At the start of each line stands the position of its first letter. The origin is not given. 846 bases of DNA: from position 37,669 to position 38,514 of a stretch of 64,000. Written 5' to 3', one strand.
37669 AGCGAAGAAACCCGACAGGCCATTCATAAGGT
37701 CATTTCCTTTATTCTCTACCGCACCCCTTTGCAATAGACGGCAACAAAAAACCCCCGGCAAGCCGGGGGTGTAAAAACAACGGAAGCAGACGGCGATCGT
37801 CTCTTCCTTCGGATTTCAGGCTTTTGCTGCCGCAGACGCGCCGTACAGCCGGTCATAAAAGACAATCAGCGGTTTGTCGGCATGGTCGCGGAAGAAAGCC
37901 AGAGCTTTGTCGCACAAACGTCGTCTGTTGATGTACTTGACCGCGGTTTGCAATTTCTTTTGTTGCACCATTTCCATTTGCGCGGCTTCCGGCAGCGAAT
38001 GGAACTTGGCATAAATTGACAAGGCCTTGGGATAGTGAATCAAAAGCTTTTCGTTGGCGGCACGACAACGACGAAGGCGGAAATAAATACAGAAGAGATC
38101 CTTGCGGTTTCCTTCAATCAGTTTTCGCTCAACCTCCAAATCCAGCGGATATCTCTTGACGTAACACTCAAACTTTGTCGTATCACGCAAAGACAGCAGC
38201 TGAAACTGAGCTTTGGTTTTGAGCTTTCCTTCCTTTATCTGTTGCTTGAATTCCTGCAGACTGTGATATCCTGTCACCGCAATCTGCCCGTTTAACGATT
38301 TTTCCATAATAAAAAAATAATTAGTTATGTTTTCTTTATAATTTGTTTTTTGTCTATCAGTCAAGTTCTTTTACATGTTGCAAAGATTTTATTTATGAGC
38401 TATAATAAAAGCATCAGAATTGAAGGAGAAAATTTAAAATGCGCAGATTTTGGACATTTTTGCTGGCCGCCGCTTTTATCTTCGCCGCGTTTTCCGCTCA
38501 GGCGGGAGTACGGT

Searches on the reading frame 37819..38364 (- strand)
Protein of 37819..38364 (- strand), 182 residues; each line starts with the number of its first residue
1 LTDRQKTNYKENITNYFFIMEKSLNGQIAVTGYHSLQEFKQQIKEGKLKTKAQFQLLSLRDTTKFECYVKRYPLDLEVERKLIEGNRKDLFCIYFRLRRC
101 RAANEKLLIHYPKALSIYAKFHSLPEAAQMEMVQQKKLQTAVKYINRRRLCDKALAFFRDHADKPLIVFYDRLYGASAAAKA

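Call 30: search_protein_families(library=pfam, max_evalue=0.1, proteins=[window:37819-38364:-])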
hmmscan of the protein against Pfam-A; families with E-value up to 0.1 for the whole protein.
window:37819-38364:- (182 aa): 0 families

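Call 31: search_protein_families(library=phrogs, max_evalue=0.1, proteins=[window:37819-38364:-])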
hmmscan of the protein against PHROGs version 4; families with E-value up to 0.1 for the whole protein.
window:37819-38364:- (182 aa): 0 families

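Call 82: search_protein_families(library=padloc, max_evalue=0.01, proteins=[window:37819-38364:-])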
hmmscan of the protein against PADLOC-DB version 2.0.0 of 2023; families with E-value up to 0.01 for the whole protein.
window:37819-38364:- (182 aa): 1 family
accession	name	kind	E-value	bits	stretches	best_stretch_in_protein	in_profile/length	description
PDLC03548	REase_II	-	0.0099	13.3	0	19-71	154-206/290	Type II restriction enzyme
